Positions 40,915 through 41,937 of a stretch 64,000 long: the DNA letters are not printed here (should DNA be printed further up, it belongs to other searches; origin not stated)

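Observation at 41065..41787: HEPN-like (R-x4-H) domain fused to a CBS pair inside a toxin-antitoxin cluster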

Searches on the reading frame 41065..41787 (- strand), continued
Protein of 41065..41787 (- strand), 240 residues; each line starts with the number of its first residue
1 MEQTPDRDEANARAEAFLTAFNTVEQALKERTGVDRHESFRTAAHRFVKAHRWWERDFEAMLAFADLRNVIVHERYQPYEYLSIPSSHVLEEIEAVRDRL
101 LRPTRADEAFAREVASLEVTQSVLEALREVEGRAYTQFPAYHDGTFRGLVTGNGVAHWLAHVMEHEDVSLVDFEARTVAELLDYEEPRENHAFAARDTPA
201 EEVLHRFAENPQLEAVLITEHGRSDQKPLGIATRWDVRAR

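Call 18: find_encoding_contigs(protein=P0020, flank=5000, max_places=2)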
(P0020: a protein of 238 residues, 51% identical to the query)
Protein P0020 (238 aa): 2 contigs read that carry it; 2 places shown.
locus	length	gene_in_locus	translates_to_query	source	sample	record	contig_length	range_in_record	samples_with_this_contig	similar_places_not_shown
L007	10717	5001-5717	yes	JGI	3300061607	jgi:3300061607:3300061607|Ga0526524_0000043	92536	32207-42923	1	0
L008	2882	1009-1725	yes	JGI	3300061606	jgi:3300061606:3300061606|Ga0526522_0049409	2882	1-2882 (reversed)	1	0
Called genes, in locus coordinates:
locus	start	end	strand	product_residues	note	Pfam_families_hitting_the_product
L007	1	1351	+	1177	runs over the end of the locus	PF00580:UvrD-helicase, PF13245:AAA_19, PF13361:UvrD_C, PF13538:UvrD_C_2 (faint)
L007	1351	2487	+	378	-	-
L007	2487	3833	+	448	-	-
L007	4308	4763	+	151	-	PF18818:MPTase-PolyVal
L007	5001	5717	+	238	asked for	PF00571:CBS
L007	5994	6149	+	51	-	-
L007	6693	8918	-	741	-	PF03235:GmrSD_N, PF07510:GmrSD_C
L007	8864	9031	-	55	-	PF03235:GmrSD_N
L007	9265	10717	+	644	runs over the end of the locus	PF08378:NERD (faint), PF13620:CarboxypepD_reg (weak), PF05128:DUF697 (faint)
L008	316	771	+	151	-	PF18818:MPTase-PolyVal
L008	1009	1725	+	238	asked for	PF00571:CBS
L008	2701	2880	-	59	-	?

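Call 19: find_encoding_contigs(protein=P0042, flank=5000, max_places=2)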
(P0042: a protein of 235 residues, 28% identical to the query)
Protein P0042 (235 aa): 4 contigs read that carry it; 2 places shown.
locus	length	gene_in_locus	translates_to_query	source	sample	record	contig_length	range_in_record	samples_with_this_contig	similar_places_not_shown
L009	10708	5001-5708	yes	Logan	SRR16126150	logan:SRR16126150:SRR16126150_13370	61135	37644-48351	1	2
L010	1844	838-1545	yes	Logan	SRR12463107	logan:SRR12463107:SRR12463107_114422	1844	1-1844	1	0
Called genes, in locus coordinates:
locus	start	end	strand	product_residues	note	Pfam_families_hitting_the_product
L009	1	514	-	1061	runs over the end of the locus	PF00270:DEAD (faint), PF00271:Helicase_C (weak)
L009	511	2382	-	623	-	-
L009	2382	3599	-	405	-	PF19888:DUF6361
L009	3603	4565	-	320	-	PF14088:DUF4268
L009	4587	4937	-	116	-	-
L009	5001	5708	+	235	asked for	PF00571:CBS (weak)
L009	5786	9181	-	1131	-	PF12705:PDDEXK_1 (weak), PF13482:RNase_H_2, PF13245:AAA_19, PF13604:AAA_30, PF01443:Viral_helicase1 (faint), PF13086:AAA_11 (weak), PF13087:AAA_12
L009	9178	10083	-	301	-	PF13391:HNH_2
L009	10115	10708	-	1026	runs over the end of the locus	PF04851:ResIII, PF00270:DEAD (weak), PF19778:RE_endonuc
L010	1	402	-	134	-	?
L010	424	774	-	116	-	-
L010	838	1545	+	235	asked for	PF00571:CBS (weak)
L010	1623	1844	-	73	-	?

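Call 22: fold_search(model_id=the predicted structure, library=pdb)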
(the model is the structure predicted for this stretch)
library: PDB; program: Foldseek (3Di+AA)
matches with E <= 10: 513; with E <= 0.001: 215
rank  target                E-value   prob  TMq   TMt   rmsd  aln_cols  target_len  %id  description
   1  9z6r_A                4.2e-06  1.00  0.40  0.72   3.8       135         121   17  Crystal Structure of CBS domain containing protein from Burkholderia phymatum (released 2025-11-26)
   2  9s51_A                9.2e-06  1.00  0.42  0.49   3.5       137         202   23  AcuB from Geobacillus stearothermophilus with ADP and ATP (released 2026-02-25)
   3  9s52_A                1.0e-05  1.00  0.42  0.48   3.8       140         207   21  AcuB from Geobacillus stearothermophilus with AMP (released 2026-02-25)
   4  7qbj_A                1.0e-05  1.00  0.37  0.22   8.0       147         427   20  bacterial IMPDH chimera (released 2023-05-31)
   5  9qs7_B                1.1e-05  1.00  0.42  0.49   3.5       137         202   17  AcuB,Acetoin utilization protein (released 2026-02-18)
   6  9s4v_B                1.3e-05  1.00  0.43  0.46   3.5       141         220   18  AcuB from Bacillus subtilis with AMP and ADP (released 2026-02-25)
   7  7qem_B                1.3e-05  1.00  0.39  0.23   7.6       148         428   20  bacterial IMPDH chimera (released 2023-06-14)
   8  9s52_B                1.5e-05  1.00  0.42  0.49   3.5       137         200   22  AcuB from Geobacillus stearothermophilus with AMP (released 2026-02-25)
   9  1xkf_B                1.7e-05  1.00  0.39  0.66   3.8       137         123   16  Crystal structure of Hypoxic Response Protein I (HRPI) with two coordinated zinc ions (released 2005-10-11)
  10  7lzg_A                1.7e-05  1.00  0.38  0.56   6.1       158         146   19  CRYSTAL STRUCTURE OF CBS DOMAIN PROTEIN FROM STREPTOCOCCUS PNEUMONIAE TIGR4 (released 2021-03-17)
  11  6gk9_B                1.9e-05  1.00  0.37  0.22   8.5       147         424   20  Inhibited structure of IMPDH from Pseudomonas aeruginosa (released 2019-02-27)
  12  9s4v_C                2.0e-05  1.00  0.40  0.47   4.1       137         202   18  AcuB from Bacillus subtilis with AMP and ADP (released 2026-02-25)
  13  4eak_C                2.0e-05  1.00  0.43  0.37  10.7       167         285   13  Co-crystal structure of an AMPK core with ATP (released 2012-06-06)
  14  5awe                  2.4e-05  1.00  0.42  0.49   3.7       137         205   20  Crystal structure of a hypothetical protein, TTHA0829 from Thermus thermophilus HB8, composed of cystathionine-beta-synt (released 2016-05-18)
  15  9s4z_A                2.6e-05  1.00  0.41  0.49   3.4       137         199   21  AcuB from Geobacillus stearothermophilus with AMP and ADP (released 2026-02-25)
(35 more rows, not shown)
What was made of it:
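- On CBS pair (Bateman module): Foldseek gives probability 1.0 (call 22).
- Checked: Foldseek gives probability 1.0 to many CBS pairs (call 22).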

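Call 39: find_encoding_contigs(protein=P0030, flank=5000, max_places=2)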
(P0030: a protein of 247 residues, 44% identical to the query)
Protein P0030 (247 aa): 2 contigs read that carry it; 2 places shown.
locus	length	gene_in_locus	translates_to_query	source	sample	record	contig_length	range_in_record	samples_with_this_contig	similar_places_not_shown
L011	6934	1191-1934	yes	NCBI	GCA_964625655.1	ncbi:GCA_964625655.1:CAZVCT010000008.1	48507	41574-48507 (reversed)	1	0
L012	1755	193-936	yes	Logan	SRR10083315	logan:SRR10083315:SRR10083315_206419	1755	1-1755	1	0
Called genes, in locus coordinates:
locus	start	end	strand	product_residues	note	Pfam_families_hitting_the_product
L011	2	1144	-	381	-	?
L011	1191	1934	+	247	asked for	PF00571:CBS (faint)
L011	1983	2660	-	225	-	PF05857:TraX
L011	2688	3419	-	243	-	-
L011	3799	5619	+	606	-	PF00122:E1-E2_ATPase, PF00702:Hydrolase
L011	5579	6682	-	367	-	PF06779:MFS_4, PF07690:MFS_1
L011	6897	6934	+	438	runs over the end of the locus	PF00089:Trypsin, PF13365:Trypsin_2, PF04151:PPC (weak)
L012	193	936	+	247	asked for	PF00571:CBS (faint)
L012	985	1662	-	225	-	PF05857:TraX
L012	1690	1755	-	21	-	?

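Call 40: find_encoding_contigs(protein=P0039, flank=5000, max_places=2)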
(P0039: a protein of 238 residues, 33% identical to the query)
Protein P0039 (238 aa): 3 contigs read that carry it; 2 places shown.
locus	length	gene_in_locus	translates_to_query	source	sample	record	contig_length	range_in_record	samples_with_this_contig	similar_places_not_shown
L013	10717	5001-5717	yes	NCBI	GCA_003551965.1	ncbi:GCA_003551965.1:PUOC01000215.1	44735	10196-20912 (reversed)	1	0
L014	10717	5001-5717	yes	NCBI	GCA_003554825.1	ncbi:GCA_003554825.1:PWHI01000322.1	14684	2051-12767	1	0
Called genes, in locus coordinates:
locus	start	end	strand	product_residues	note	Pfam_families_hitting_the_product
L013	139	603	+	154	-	-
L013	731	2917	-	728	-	PF07224:Chlorophyllase, PF12740:PETase (weak)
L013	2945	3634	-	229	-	PF07238:PilZ (faint)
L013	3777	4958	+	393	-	PF04389:Peptidase_M28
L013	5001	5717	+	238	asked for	PF00571:CBS (weak)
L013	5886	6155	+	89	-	PF13223:DUF4031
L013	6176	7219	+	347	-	PF05448:AXE1 (faint), PF12146:Hydrolase_4, PF00326:Peptidase_S9 (weak)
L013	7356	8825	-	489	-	PF00150:Cellulase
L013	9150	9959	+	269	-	-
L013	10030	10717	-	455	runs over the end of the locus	PF01208:URO-D, PF13192:Thioredoxin_3 (weak)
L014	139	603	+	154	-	-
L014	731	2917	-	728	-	PF07224:Chlorophyllase, PF12740:PETase (weak)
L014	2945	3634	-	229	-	PF07238:PilZ (faint)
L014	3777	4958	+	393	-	PF04389:Peptidase_M28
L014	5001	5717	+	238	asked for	PF00571:CBS (weak)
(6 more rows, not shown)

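Call 44: search_protein_families(library=pfam, proteins=[P0033, P0034, P0035, P0036, P0037, P0038, P0039, P0040, P0041, P0042], max_evalue=1)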
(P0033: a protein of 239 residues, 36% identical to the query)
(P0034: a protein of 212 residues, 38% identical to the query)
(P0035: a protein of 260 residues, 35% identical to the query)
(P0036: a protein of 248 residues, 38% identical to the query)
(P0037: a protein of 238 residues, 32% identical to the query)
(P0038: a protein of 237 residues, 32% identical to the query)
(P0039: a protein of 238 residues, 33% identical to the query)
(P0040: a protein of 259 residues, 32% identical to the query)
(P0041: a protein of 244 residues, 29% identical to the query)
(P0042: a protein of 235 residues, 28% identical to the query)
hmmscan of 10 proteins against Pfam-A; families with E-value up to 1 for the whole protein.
P0033 (239 aa): 3 families
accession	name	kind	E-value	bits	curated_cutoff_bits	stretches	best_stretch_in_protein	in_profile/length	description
PF00571.33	CBS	-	5.9e-12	46.2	24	2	103-156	2-56/57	CBS domain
PF04048.20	Sec8_N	-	0.012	16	26.8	1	9-58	40-88/142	Exocyst complex component Sec8 N-terminal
PF20659.2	MS_C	-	0.097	13.5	23.1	1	146-209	42-104/118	Malate synthase, C-terminal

P0034 (212 aa): 4 families
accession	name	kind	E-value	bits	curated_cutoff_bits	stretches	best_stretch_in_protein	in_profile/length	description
PF00571.33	CBS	-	4.7e-11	43.3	24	1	87-134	8-56/57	CBS domain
PF18739.6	HEPN_Apea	-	0.0023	18.8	24.4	1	6-60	56-110/136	Apea-like HEPN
PF15295.11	CCDC50_N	-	0.023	15.3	27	1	110-181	16-87/127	Coiled-coil domain-containing protein 50 N-terminus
PF06008.19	Laminin_I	-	0.029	14.5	34.6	1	50-111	82-141/259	Laminin Domain I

P0035 (260 aa): 2 families
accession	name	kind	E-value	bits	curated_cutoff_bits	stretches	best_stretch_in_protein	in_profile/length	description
PF00571.33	CBS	-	2.2e-11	44.3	24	2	117-163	7-54/57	CBS domain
PF07419.17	PilM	-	0.13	12.6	25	1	24-61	13-50/136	PilM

P0036 (248 aa): 1 family
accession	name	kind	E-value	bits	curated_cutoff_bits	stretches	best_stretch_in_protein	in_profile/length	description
PF00571.33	CBS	-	2.1e-05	25.2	24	1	118-165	7-55/57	CBS domain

P0037 (238 aa): 3 families
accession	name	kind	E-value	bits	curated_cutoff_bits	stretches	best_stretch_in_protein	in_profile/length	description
PF00571.33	CBS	-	2.8e-12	47.2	24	2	105-150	9-55/57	CBS domain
PF01934.22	HepT-like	-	0.054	13.6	23.5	1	31-66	59-93/120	Ribonuclease HepT-like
PF16895.10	DUF5085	-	0.17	12.8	30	1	7-63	52-107/141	Domain of unknown function (DUF5085)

P0038 (237 aa): 2 families
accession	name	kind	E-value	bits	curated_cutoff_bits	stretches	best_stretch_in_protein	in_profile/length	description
PF00571.33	CBS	-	7.1e-14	52.3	24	2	104-151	8-56/57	CBS domain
PF01934.22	HepT-like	-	0.069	13.3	23.5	1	12-66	40-93/120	Ribonuclease HepT-like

P0039 (238 aa): 2 families
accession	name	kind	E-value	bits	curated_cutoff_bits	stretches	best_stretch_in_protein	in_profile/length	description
PF00571.33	CBS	-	8.2e-13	48.9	24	2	104-149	8-54/57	CBS domain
PF01934.22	HepT-like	-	0.21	11.8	23.5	1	42-66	69-93/120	Ribonuclease HepT-like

P0040 (259 aa): 1 family
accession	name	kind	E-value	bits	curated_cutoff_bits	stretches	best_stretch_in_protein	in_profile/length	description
PF00571.33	CBS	-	3.4e-08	34.1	24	1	125-171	8-55/57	CBS domain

P0041 (244 aa): 3 families
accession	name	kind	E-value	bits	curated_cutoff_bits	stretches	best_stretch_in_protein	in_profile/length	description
PF00571.33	CBS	-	4.3e-09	37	24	1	100-152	2-54/57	CBS domain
PF18735.6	HEPN_RiboL-PSP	-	0.1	12.9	28.4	1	47-71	138-162/191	RiboL-PSP-HEPN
PF13375.12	RnfC_N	-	0.11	13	25.6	1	144-217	25-100/101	RnfC Barrel sandwich hybrid domain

P0042 (235 aa): 1 family
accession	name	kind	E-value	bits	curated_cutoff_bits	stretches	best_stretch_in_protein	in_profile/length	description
PF00571.33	CBS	-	3.7e-08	34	24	1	105-151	8-55/57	CBS domain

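Call 57: find_related_loci(query=A1, collection=genome_contigs, flank=8000)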
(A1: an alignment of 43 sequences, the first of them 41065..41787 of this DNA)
Query A1 (240 aa) in genome_contigs; peptide patterns used: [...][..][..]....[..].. (x = any residue, [..] = any of these).
41 stretches matched a pattern; 37 encode a relative of the query (tblastn E <= 1e-3); 37 distinct loci.
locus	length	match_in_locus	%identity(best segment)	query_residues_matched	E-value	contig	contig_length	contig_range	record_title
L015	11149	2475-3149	54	15-239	4e-77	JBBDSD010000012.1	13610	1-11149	MAG: Trueperaceae bacterium isolate LejiaC_71_9 Lejia_C_10478_length_13610_cov_5, whole genome shotgun sequence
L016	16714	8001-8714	54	14-239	6e-74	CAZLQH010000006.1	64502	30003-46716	MAG TPA_asm: uncultured bacterium isolate binchicken_co218_317 genome assembly, contig: NODE_200_length_64502_cov_20.928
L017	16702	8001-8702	53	14-239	1e-72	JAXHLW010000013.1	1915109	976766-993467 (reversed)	MAG: Trueperaceae bacterium isolate Salar_de_Ascotan_soil_MAG_ASO35 contig_619_polypolish, whole genome shotgun sequence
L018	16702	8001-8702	53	14-239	1e-72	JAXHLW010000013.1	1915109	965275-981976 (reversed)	MAG: Trueperaceae bacterium isolate Salar_de_Ascotan_soil_MAG_ASO35 contig_619_polypolish, whole genome shotgun sequence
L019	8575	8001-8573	54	14-204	1e-61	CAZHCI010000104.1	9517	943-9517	MAG TPA_asm: uncultured bacterium isolate SRP319275_co2_216 genome assembly, contig: NODE_7225_length_9517_cov_11.998943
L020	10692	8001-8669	44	13-236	2e-59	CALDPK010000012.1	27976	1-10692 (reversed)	MAG TPA_asm: uncultured Trueperaceae bacterium isolate SRR6425777_bin.22_CONCOCT_v1.1_MAG genome assembly, contig: ERZ17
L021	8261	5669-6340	43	14-237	3e-54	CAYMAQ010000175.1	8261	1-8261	MAG TPA_asm: uncultured Anaerolineales bacterium isolate binchicken_co8_172 genome assembly, contig: NODE_16943_length_8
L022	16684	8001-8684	42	14-237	3e-53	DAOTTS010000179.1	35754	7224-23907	MAG TPA_asm: Anaerolineae bacterium isolate F14_17 k111_2769582, whole genome shotgun sequence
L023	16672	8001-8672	54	13-237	5e-67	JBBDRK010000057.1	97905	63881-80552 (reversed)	MAG: Trueperaceae bacterium isolate LejiaC_65_57 Lejia_C_491_length_97905_cov_34, whole genome shotgun sequence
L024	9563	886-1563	44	13-237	6e-51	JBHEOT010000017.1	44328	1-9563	MAG: Trueperaceae bacterium isolate S6_bin.46.strict S6_NODE_17, whole genome shotgun sequence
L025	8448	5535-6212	44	13-237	1e-50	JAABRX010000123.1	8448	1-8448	MAG: Trueperaceae bacterium isolate S08.Bin162 Scaffold_91_1, whole genome shotgun sequence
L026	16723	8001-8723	42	2-237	8e-49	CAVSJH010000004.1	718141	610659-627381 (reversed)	MAG: uncultured Trueperaceae bacterium isolate MFD01721.bin.1.368 genome assembly, contig: contig_2532, whole genome sho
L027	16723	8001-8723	42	2-237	2e-48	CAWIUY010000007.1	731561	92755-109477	MAG: uncultured Trueperaceae bacterium isolate MFD01721.bin.2.209 genome assembly, contig: contig_2533, whole genome sho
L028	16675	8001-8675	33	14-237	7e-35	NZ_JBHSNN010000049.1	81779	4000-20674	Ureibacillus thermophilus strain KACC 11362 platanus_K_17_124_49, whole genome shotgun sequence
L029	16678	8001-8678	33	13-236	2e-34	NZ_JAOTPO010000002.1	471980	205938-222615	Alkalihalobacterium chitinilyticum strain MEB 203 NODE_2_length_471980_cov_34.8923, whole genome shotgun sequence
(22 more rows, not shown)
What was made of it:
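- Tried and rejected: A1 worked (call 57).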

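Call 73: search_dna_similar(query=window:41065-41787:-, collection=plasmids, mode=protein, max_evalue=0.001, max_rows=25)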
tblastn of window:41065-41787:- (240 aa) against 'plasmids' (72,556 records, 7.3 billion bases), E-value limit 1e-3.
Records with a match: 5; places in all: 5; records where one place covers at least 80% of the query: 1.
Best place of each record, by identity: <60% 5.
By first word of the organism name: Rhodococcus 3; Candidatus 1; Corynebacterium 1.
By predicted mobility (MOB-suite, as given by PLSDB): mobilizable 3; non-mobilizable 1; conjugative 1.
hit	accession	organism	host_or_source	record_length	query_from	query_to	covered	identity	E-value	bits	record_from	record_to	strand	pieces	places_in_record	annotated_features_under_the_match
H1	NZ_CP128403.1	Candidatus Chlorohelix allophototropha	Single colony of Candidatus Chlorohelix ...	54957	15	237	93%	31.3%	6e-28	118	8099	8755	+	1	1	CBS domain-containing protein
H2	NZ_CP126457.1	Rhodococcus sp. AH-ZY2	single cell,soil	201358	60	237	74%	34.6%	2e-17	88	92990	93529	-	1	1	CBS domain-containing protein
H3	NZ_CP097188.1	Rhodococcus sp. GA1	cell culture,soil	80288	56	190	56%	35.0%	4e-13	75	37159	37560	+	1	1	CBS domain-containing protein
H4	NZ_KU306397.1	Corynebacterium glutamicum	-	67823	80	239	67%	28.8%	4e-10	67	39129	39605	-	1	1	CBS domain-containing protein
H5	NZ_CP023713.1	Rhodococcus ruber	cell culture,dyed contaminated landsoil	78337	56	160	44%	33.6%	2e-10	67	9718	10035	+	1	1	CBS domain-containing protein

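Call 74: search_dna_similar(query=window:41065-41787:-, collection=phages, mode=protein, max_evalue=0.001, max_rows=15)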
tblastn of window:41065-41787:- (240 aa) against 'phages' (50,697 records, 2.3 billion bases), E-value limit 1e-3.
Records with a match: 3; places in all: 3; records where one place covers at least 80% of the query: 2.
Best place of each record, by identity: <60% 3.
By first word of the organism name: Listeria 2; Enterococcus 1.
By host as written in the record: Listeria monocytogenes 2; Enterococcus faecalis 1.
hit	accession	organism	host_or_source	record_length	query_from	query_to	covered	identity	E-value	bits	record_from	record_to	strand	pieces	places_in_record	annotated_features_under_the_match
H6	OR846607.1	Enterococcus phage Efs 1-1-1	Enterococcus faecalis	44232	13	232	92%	32.6%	2e-28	118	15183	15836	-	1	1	record has no annotation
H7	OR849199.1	Listeria phage LM 4-14-1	Listeria monocytogenes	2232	7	237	96%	29.7%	8e-24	104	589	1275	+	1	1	record has no annotation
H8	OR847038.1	Listeria phage LM 4-11-1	Listeria monocytogenes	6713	110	237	53%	33.6%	1e-10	66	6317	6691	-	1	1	record has no annotation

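Call 76: get_annotated_region(hit=H1, flank=6000)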
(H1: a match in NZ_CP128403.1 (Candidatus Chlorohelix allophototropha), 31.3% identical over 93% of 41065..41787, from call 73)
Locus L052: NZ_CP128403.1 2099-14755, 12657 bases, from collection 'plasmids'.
description: Candidatus Chlorohelix allophototropha isolate L227-S17 plasmid unnamed3, complete sequence
organism: Candidatus Chlorohelix allophototropha (NCBI taxid 3003348)
taxonomy: Bacteria; Chloroflexota; Chloroflexia; Candidatus Chloroheliales; Candidatus Chloroheliaceae; Candidatus Chlorohelix; Candidatus Chlorohelix allophototropha
host: -; source: Single colony of Candidatus Chlorohelix allophototropha from a non-axenic enrichment (subculture 19.9); ...; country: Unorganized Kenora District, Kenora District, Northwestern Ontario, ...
typing (MOB-suite, as given by PLSDB): non-mobilizable
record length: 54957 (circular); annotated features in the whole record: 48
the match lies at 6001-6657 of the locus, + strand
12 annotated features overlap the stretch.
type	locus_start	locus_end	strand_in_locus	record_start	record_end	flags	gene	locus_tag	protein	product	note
CDS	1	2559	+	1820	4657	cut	-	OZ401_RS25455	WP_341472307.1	DNA methyltransferase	GO:0006306 - DNA methylation [Evidence IEA]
CDS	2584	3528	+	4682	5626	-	-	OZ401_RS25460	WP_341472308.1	hypothetical protein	-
CDS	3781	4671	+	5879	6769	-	-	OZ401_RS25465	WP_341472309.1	hypothetical protein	-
CDS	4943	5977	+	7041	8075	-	-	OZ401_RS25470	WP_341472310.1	hypothetical protein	-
CDS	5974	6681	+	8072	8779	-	-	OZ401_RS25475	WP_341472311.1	CBS domain-containing protein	-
CDS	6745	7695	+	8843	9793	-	gnd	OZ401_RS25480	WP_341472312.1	phosphogluconate dehydrogenase (NAD(+)-dependent, decarboxylating)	GO:0006098 - pentose-phosphate shunt [Evidence IEA]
CDS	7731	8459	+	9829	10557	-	-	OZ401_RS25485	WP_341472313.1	SprT family zinc-dependent metalloprotease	GO:0006508 - proteolysis [Evidence IEA]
CDS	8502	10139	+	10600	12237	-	-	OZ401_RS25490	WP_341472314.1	hypothetical protein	-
CDS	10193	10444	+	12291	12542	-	-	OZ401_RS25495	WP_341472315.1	hypothetical protein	-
CDS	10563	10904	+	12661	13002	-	-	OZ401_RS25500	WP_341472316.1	hypothetical protein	-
CDS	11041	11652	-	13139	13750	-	-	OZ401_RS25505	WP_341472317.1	Uma2 family endonuclease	-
CDS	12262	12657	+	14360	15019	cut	-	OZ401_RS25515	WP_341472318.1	SDR family NAD(P)-dependent oxidoreductase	-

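Call 77: get_annotated_region(hit=H6, flank=5000)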
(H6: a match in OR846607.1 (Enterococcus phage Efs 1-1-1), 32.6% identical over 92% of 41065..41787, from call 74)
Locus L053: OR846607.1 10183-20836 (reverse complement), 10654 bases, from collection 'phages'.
description: UNVERIFIED_ORG: Enterococcus phage Efs 1-1-1 clone NODE_21_length_44232_cov_5.277205 genomic sequence.
organism: Enterococcus phage Efs 1-1-1 (NCBI taxid 3113827)
taxonomy: Viruses
host: Enterococcus faecalis; source: wastewater; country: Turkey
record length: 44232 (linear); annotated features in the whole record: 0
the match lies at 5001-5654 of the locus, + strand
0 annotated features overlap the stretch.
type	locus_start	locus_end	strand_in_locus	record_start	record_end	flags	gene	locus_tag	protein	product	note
